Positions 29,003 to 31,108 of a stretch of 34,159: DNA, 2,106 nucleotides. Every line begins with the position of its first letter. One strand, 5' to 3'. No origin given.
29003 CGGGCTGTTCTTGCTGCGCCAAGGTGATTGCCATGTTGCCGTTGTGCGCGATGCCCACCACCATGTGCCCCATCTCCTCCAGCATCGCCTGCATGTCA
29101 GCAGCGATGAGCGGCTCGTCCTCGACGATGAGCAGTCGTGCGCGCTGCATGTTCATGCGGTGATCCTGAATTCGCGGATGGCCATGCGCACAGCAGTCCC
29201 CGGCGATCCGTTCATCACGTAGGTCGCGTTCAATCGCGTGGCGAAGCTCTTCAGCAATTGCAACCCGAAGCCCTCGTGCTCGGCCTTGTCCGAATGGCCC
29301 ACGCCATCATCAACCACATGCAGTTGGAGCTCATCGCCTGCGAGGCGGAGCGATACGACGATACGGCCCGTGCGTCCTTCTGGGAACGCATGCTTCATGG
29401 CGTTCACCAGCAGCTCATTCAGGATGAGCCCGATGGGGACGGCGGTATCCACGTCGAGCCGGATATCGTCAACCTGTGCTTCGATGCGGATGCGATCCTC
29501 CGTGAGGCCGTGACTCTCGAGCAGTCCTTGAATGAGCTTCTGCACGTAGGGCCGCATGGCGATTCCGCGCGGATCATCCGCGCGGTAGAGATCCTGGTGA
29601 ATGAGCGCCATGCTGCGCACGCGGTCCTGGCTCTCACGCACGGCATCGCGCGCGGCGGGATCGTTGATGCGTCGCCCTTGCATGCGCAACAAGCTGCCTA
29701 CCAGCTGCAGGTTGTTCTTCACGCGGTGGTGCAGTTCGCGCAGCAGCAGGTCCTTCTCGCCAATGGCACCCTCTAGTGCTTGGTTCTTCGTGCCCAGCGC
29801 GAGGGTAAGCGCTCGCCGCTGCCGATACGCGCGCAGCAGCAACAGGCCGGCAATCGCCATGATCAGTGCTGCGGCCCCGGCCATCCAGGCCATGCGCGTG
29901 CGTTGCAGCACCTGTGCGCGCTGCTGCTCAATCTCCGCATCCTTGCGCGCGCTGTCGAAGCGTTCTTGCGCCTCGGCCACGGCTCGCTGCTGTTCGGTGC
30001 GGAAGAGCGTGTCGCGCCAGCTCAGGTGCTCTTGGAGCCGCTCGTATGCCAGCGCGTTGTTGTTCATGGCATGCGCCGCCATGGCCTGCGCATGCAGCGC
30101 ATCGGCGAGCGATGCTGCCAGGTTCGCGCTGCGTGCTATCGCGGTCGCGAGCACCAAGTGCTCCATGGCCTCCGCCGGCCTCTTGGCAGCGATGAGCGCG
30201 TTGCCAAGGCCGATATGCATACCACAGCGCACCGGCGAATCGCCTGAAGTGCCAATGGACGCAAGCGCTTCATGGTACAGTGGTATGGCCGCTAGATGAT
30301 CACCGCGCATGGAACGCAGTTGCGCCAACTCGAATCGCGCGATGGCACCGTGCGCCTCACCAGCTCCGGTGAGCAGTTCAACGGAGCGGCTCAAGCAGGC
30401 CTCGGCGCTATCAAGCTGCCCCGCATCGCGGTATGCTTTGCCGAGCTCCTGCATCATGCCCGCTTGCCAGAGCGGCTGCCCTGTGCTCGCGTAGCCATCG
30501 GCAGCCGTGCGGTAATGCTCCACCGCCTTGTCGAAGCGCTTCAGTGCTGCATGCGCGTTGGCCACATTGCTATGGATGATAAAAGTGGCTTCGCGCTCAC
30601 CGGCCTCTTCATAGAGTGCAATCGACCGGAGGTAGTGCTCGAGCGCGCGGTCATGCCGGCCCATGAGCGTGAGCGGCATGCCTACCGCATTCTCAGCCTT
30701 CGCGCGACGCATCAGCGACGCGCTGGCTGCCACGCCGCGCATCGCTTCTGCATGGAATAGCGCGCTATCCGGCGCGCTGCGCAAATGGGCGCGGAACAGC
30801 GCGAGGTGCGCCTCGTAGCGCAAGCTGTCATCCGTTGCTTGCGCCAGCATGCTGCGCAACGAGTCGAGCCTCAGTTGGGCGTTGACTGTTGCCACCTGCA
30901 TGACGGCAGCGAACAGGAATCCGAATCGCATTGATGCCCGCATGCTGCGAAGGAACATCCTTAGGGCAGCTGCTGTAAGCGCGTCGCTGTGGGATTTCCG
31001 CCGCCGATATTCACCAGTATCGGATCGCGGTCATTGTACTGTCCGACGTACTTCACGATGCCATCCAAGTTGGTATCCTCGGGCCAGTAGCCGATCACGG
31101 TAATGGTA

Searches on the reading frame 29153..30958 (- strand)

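Call 6: search_protein_families(library=pfam, proteins=[window:29153-30958:-], max_evalue=0.01)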
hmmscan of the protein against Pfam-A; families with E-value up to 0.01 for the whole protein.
window:29153-30958:- (601 aa): 13 families
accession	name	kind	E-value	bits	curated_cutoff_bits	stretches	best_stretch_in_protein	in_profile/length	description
PF07568.18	HisKA_2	-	1.1e-26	93.2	22.3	1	408-482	1-75/76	Histidine kinase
PF13424.12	TPR_12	-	4.3e-16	59.3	30.1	2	86-156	3-75/77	Tetratricopeptide repeat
PF00515.34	TPR_1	-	7.3e-14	51.3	27.8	1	128-152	3-27/34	Tetratricopeptide repeat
PF07719.23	TPR_2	-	1.8e-12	46.8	27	1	128-153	3-28/34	Tetratricopeptide repeat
PF13581.12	HATPase_c_2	-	8.6e-11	42.4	27.4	1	491-593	30-126/127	Histidine kinase-like ATPase domain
PF13181.12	TPR_8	-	4.3e-08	33.1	25.7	0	168-195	3-30/34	Tetratricopeptide repeat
PF02518.31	HATPase_c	-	4.8e-07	30.6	26.4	1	508-593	5-106/111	Histidine kinase-, DNA gyrase B-, and HSP90-like ATPase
PF07536.20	HWE_HK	-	4.9e-06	27.6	22.8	1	408-468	1-58/83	HWE histidine kinase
PF14938.12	SNAP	-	4.2e-05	23.6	25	1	133-232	42-142/282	Soluble NSF attachment protein, SNAP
PF13414.12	TPR_11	-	9.5e-05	22.4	26.8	0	134-152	2-20/42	TPR repeat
PF13432.12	TPR_16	-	0.00029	21.7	32.7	2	172-233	3-59/65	Tetratricopeptide repeat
PF13176.12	TPR_7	-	0.00038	20.8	27.9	0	98-123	11-36/36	Tetratricopeptide repeat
PF13374.12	TPR_10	-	0.0016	18.8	27.5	0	96-119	12-35/42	Tetratricopeptide repeat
